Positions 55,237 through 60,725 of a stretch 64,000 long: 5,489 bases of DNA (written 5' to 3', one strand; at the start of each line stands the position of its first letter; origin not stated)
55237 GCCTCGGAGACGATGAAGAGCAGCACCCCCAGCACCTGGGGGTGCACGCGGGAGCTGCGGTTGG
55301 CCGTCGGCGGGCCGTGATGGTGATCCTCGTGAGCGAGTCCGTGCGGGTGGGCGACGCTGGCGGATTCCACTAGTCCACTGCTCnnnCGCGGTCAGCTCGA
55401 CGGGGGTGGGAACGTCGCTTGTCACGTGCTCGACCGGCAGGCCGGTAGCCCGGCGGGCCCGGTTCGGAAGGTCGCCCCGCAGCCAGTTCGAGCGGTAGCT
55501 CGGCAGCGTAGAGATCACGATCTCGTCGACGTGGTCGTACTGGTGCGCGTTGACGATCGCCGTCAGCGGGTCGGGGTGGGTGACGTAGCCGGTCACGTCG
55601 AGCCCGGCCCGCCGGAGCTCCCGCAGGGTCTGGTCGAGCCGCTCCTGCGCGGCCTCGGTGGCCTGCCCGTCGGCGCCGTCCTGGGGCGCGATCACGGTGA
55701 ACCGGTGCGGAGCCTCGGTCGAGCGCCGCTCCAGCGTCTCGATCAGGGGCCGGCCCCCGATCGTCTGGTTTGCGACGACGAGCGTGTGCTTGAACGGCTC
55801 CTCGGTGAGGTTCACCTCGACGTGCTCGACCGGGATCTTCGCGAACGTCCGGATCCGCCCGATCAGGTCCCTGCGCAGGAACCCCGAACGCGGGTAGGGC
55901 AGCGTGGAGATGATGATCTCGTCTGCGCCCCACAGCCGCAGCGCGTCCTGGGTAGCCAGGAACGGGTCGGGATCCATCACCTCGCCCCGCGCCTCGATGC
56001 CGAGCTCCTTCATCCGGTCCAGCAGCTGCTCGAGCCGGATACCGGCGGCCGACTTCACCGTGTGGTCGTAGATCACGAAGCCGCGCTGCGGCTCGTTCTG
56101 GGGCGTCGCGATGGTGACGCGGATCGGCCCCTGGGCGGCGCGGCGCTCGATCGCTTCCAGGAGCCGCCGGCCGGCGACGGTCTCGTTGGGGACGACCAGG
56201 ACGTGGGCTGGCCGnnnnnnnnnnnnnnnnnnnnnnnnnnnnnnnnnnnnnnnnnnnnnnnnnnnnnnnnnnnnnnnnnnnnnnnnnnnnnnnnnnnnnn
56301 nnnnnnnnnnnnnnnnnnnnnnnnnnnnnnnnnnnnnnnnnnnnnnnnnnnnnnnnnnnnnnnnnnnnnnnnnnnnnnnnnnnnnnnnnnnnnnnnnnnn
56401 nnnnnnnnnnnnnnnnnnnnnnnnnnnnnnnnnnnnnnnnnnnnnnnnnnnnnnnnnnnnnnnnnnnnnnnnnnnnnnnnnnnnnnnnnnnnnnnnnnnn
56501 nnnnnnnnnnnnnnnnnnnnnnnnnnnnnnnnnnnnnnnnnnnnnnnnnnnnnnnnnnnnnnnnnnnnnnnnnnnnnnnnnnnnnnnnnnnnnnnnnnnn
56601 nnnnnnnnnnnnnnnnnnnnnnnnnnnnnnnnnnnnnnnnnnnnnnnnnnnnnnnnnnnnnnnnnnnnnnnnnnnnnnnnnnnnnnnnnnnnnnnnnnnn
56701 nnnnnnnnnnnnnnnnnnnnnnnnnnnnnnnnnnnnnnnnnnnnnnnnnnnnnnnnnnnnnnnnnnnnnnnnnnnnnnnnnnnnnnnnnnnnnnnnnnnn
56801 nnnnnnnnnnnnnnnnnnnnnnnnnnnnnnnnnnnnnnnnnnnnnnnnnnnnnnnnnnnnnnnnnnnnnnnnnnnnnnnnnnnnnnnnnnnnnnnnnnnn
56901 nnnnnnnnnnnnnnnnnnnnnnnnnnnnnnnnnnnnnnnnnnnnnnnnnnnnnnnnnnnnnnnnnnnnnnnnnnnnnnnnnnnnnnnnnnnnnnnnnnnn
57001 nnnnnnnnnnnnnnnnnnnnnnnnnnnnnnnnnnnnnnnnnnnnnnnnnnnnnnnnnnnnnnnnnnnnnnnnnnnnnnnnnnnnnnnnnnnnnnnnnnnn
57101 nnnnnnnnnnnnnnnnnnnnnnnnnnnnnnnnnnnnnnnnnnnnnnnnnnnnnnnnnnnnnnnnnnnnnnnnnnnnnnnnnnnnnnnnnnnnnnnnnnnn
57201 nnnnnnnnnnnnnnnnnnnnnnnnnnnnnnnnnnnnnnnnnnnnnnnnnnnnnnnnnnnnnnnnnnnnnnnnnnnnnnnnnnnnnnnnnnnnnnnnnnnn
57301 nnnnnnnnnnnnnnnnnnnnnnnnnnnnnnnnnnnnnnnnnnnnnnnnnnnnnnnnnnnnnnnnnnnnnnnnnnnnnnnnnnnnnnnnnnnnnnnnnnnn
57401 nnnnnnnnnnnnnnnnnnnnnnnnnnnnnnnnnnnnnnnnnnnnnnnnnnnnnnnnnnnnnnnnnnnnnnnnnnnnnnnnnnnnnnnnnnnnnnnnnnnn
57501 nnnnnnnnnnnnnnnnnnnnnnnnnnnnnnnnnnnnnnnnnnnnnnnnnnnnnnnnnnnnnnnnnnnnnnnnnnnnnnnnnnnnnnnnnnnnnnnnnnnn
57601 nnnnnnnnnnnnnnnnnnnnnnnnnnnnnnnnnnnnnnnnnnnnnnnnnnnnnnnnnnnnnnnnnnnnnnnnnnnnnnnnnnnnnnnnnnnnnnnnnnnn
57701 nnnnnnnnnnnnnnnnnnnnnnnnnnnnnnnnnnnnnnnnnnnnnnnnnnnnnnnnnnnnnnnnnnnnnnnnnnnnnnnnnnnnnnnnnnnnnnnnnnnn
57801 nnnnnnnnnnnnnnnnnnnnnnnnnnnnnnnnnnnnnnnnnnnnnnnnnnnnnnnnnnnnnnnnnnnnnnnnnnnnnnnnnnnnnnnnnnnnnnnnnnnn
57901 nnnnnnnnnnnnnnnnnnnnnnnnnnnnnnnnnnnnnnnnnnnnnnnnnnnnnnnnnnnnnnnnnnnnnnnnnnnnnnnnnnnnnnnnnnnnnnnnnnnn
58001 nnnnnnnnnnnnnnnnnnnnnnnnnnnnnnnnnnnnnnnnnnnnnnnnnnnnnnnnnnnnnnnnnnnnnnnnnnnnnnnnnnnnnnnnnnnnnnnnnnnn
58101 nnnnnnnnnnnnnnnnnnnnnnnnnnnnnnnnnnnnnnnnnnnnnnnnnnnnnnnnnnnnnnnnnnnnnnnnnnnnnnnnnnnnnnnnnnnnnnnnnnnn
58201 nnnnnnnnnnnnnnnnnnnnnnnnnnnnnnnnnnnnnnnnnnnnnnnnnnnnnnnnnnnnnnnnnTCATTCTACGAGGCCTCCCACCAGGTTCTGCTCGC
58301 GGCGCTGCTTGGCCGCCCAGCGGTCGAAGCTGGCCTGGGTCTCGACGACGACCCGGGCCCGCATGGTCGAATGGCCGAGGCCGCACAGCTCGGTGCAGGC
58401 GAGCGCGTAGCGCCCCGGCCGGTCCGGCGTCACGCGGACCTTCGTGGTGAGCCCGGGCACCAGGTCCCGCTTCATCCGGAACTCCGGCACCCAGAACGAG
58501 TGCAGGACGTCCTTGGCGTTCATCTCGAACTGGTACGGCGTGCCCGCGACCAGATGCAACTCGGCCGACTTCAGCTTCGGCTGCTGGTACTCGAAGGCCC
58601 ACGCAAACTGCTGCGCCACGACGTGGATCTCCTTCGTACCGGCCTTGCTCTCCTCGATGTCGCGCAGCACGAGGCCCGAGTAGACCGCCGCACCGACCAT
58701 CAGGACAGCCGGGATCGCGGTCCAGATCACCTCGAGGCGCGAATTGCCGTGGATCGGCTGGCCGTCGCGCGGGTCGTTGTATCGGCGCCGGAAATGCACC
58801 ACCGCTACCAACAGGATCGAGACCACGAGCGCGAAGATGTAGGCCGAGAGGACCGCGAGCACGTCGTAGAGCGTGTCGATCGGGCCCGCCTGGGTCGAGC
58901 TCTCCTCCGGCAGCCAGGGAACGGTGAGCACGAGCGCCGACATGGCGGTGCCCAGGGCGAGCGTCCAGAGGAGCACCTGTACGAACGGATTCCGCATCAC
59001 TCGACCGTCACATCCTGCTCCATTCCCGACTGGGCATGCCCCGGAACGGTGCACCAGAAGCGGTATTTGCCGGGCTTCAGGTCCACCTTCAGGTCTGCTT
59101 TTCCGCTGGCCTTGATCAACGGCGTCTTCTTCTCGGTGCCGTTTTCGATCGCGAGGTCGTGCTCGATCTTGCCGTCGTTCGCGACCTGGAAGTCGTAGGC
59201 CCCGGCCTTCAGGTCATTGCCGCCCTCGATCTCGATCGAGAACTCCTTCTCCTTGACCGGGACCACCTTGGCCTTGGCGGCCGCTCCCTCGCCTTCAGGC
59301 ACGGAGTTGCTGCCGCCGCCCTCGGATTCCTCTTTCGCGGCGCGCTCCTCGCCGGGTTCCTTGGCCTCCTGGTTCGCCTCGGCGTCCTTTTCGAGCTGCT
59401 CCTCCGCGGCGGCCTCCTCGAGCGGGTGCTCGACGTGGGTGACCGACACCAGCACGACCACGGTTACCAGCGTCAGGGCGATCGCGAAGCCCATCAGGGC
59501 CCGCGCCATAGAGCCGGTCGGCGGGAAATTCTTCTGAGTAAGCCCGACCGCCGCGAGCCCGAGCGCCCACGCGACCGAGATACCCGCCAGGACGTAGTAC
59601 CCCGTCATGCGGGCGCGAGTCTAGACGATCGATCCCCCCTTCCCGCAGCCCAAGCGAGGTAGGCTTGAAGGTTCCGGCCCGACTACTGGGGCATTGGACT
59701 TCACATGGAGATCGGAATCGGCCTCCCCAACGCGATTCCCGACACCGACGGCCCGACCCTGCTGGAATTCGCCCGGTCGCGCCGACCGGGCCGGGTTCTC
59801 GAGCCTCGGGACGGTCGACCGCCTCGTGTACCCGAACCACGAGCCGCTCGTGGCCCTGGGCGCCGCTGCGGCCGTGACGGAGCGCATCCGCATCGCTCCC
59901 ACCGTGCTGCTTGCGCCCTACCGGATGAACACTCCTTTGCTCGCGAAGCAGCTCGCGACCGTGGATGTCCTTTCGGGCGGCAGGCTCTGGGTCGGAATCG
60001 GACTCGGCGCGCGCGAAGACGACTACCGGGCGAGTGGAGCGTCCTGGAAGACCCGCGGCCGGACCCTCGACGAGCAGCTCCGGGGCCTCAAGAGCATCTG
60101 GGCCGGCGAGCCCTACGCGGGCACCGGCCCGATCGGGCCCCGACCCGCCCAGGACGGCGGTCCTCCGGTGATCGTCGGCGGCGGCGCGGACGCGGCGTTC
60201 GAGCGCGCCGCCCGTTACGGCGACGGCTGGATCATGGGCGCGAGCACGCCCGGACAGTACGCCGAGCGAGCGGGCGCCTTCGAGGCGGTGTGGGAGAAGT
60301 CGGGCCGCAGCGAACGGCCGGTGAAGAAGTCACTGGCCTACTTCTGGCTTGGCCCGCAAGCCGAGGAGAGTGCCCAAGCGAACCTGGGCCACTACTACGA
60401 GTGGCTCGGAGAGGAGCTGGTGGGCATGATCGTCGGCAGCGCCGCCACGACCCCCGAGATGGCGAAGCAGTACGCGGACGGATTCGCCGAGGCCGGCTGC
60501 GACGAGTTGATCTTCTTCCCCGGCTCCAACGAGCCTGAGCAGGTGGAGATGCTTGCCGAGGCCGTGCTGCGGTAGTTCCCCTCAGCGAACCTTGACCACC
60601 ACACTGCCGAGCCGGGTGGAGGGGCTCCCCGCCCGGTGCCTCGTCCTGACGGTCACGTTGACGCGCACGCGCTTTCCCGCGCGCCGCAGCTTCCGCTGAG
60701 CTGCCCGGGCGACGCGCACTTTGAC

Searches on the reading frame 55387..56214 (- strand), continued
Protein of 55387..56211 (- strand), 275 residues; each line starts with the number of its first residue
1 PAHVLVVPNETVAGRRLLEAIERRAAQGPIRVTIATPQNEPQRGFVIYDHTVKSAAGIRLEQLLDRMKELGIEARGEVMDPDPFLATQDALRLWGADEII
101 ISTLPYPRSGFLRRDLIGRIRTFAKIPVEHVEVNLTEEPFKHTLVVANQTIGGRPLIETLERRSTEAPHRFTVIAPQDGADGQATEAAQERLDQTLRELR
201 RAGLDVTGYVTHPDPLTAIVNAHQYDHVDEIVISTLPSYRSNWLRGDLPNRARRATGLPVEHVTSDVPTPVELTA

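Call 57: search_solved_structures(query=A2, max_evalue=1, show_alignments=4)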
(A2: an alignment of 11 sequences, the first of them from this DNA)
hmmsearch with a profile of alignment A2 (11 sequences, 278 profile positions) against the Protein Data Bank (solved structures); distinct sequences matched with E-value up to 1: 5.
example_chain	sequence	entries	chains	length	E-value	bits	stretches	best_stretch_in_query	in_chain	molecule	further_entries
2iel_A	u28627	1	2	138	5.8e-12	48.5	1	3-135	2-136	Hypothetical Protein TT0030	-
1mjh_A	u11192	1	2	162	0.0028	20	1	184-266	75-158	PROTEIN (ATP-BINDING DOMAIN OF PROTEIN MJ0577)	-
8kac_A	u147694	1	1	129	0.01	18.2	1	158-242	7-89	De novo design protein -NX1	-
8d2z_A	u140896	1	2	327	0.13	14.5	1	112-135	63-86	Metallo-beta-lactamase superfamily protein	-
6ivk_A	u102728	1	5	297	0.95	11.7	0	78-127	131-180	Ibestrophin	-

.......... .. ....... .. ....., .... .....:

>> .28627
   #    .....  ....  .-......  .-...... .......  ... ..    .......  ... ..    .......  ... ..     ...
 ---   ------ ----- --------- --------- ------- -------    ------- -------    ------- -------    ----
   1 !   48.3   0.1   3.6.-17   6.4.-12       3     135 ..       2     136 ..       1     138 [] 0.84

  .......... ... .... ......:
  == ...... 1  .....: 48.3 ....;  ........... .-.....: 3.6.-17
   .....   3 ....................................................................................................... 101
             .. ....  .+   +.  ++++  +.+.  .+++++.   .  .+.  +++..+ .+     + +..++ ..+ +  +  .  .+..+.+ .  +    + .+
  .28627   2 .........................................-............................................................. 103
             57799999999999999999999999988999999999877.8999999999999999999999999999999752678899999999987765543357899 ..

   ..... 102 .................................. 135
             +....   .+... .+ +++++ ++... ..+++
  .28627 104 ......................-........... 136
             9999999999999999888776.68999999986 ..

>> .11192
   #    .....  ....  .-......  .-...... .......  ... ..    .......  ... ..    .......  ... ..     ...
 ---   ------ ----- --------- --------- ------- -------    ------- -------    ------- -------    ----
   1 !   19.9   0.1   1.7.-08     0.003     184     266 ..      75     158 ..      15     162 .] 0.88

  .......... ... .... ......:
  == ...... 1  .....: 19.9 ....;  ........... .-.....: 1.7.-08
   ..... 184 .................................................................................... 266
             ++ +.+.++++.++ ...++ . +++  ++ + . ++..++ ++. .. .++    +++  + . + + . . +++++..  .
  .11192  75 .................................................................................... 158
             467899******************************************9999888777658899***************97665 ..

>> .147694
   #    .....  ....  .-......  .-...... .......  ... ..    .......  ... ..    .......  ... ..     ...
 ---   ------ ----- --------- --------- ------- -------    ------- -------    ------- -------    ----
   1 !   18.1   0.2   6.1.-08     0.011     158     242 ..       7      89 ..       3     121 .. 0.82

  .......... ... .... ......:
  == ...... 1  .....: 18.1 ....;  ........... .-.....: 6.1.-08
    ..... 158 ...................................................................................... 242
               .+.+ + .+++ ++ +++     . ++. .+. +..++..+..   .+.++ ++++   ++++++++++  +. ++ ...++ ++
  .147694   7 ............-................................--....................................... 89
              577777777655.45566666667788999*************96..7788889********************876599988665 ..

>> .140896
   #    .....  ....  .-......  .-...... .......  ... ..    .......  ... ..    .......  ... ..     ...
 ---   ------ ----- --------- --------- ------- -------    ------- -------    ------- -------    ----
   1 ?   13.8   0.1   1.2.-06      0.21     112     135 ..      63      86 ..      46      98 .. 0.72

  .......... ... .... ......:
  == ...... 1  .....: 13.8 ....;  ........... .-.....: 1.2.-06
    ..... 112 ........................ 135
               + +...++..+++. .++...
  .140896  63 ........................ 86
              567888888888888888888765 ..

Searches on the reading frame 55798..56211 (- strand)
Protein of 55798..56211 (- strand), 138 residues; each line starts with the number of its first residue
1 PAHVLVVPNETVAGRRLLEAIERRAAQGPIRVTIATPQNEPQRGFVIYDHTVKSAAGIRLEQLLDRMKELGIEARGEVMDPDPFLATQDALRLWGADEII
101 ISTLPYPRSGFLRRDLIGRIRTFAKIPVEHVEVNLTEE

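Call 50: search_protein_representatives(alignment_id=A1)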
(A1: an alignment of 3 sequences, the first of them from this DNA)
Query: 3 sequences, 144 profile positions. Proteins with E-value up to 0.001 (for the whole library): 5247; up to 1e-10: 2563; up to 1e-30: 196. The best 150 are listed.
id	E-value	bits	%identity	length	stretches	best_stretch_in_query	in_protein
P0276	7.8e-88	308.0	-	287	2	3-140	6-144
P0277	8.4e-86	301.4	-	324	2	3-135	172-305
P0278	1.1e-79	281.5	-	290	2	3-139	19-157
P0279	7.7e-72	256.1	-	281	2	3-139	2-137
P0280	9.0e-70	249.4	-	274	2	3-135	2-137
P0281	1.1e-69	249.2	-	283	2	3-138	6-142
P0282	6.7e-59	214.2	-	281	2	3-132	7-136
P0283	1.7e-58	212.9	-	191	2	2-135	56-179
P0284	7.5e-56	204.3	-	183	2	3-139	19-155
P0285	1.8e-52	193.3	-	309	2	5-140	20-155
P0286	6.3e-52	191.6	-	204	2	5-139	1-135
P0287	1.5e-51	190.3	-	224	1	3-139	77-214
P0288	5.5e-49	182.0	-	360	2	3-136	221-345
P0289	1.8e-48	180.3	-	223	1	3-139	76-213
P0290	4.6e-48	179.0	-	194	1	3-141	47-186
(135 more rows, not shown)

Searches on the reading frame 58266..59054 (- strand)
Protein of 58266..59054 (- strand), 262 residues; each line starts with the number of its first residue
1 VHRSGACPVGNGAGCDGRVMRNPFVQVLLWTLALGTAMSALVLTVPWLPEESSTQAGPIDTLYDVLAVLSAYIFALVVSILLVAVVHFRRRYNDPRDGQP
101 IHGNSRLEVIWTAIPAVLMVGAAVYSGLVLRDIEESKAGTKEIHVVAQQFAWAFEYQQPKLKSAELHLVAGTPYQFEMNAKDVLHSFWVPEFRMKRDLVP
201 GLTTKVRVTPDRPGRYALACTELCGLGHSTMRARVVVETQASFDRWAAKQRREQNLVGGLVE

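Call 4: search_protein_families(library=pfam, proteins=[window:58266-59054:-], max_evalue=1)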
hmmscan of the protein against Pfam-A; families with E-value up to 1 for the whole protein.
window:58266-59054:- (262 aa): 7 families
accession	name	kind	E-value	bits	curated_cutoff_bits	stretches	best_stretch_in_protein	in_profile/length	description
PF02790.20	COX2_TM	-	1.9e-13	50.8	22.8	1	48-126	8-85/88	Cytochrome C oxidase subunit II, transmembrane domain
PF00116.26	COX2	-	6.7e-13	49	22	1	172-233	54-115/120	Cytochrome C oxidase subunit II, periplasmic domain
PF13473.12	Cupredoxin_1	-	1.1e-06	29.1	27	1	154-221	25-93/104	Cupredoxin-like domain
PF04143.19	Sulf_transp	-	0.013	15.5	27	1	29-131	93-197/310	Sulphur transport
PF13520.12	AA_permease_2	-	0.022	14.1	27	1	29-126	327-403/427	Amino acid permease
PF05656.20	DUF805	-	0.078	13.9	25.7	1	15-94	4-72/111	Protein of unknown function (DUF805)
PF09990.14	DUF2231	-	0.087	13.3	26.4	1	29-128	39-127/139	Predicted membrane protein (DUF2231)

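Call 5: search_protein_families(library=ncbifam, proteins=[window:58266-59054:-], max_evalue=1)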
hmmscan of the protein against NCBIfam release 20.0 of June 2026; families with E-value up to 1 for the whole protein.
window:58266-59054:- (262 aa): 10 families
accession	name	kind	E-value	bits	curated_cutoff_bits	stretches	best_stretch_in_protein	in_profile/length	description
TIGR02866.1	CoxB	equivalog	6.5e-47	159.7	147.7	1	59-247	9-201/202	cytochrome c oxidase subunit II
NF050117.1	aa3_CtaC_Actin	exception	6.4e-36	123.8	250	1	36-246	15-241/244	aa3-type cytochrome oxidase subunit II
TIGR01432.1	QOXA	equivalog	9.2e-19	67.7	240.95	1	58-249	24-225/227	cytochrome aa3 quinol oxidase subunit II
TIGR01433.1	CyoA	equivalog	1.1e-16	60.9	266.2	1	65-249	30-224/226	ubiquinol oxidase subunit II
NF007816.0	PRK10525.1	equivalog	4.7e-14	52.2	511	1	75-255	53-243/318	cytochrome o ubiquinol oxidase subunit II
TIGR04246.1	nitrous_NosZ_Gp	equivalog_domain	2.7e-07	29.3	625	1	179-238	518-577/578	Sec-dependent nitrous-oxide reductase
TIGR04244.1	nitrous_NosZ_RR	equivalog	3e-05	22.7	625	1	179-238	568-627/627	TAT-dependent nitrous-oxide reductase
NF052460.1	L-NosZ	equivalog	0.00044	18.9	700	1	136-238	374-479/480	clade III lactonase-type nitrous-oxide reductase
NF041074.2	quin_ox_SoxA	equivalog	0.018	14.9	110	1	171-235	84-151/154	proton pump complex quinol oxidase subunit SoxA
NF033218.1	anchor_AmaP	equivalog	0.031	14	55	1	28-91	13-75/166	alkaline shock response membrane anchor protein AmaP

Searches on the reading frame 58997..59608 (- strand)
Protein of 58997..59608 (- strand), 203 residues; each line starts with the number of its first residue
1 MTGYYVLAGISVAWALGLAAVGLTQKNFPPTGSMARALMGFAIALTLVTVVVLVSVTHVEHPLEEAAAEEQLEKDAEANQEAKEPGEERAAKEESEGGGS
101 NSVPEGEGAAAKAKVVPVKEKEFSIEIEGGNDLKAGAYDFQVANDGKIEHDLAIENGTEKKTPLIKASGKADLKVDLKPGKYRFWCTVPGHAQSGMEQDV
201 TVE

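Call 4: search_protein_families(library=pfam, proteins=[window:58997-59608:-], max_evalue=1)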
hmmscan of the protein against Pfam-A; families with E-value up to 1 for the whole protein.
window:58997-59608:- (203 aa): 8 families
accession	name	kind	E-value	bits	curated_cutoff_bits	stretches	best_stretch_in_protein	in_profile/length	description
PF00127.26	Copper-bind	-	2.2e-05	25.2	21.2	1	147-203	45-99/99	Copper binding proteins, plastocyanin/azurin family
PF06525.17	SoxE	-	2.8e-05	24.1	21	1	140-202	76-138/149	Sulfocyanin (SoxE) domain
PF13473.12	Cupredoxin_1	-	0.011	16.2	27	1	132-191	38-97/104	Cupredoxin-like domain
PF23924.1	DUF7263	-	0.027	14.5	27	1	37-78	6-47/222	Family of unknown function (DUF7263)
PF14851.11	FAM176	-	0.037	14.3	31.5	1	41-97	32-87/152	FAM176 family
PF14880.11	COX14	-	0.098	12.9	25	1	37-75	20-58/59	Cytochrome oxidase c assembly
PF07731.20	Cu-oxidase_2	-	0.13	12.4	20.4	1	138-202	62-133/137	Multicopper oxidase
PF16561.11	AMPK1_CBM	-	0.17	12.5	26.8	0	159-197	24-62/85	Glycogen recognition site of AMP-activated protein kinase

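Call 5: search_protein_families(library=ncbifam, proteins=[window:58997-59608:-], max_evalue=1)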
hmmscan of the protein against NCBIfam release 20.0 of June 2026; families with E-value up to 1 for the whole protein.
window:58997-59608:- (203 aa): 7 families
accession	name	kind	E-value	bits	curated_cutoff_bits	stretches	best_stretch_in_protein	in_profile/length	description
NF047895.1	CuResCopI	equivalog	9.6e-05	22.2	200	1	42-160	7-114/176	copper-resistant cuproprotein CopI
NF041757.1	EfeO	equivalog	0.00019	20.6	270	1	107-202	10-106/359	iron uptake system protein EfeO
TIGR03094.1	sulfo_cyanin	equivalog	0.0035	16.8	168.4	1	141-196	123-178/195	sulfocyanin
NF050115.1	membrane_Rv2732c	subfamily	0.0043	16.6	60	1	7-82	98-173/177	Rv2732c family membrane protein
NF051440.1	CuResCopIPSEAE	equivalog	0.0064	16.3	280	1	180-202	156-178/180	copper-resistant cuproprotein CopI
TIGR03095.1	rusti_cyanin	equivalog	0.012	15.7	146.7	1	179-202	124-147/148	rusticyanin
TIGR02656.1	cyanin_plasto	equivalog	0.15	12.5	87.85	1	165-203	63-99/99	plastocyanin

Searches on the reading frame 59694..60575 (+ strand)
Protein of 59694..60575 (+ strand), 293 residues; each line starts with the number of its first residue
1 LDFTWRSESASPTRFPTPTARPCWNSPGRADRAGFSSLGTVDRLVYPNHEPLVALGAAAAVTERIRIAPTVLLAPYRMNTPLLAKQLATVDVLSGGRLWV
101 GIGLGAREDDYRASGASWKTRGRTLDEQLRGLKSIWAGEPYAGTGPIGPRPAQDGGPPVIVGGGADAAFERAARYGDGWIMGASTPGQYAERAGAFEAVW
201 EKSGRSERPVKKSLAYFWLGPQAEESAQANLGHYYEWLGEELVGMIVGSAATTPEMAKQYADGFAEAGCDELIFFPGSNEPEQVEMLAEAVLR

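Call 62: search_protein_families(library=pfam, proteins=[window:59694-60575:+], max_evalue=0.001)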
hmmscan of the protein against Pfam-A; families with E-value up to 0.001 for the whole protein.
window:59694-60575:+ (293 aa): 1 family
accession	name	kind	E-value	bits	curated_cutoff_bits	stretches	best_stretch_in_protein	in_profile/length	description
PF00296.26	Bac_luciferase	-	3.3e-37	129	27.9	1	29-250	31-250/314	Luciferase-like monooxygenase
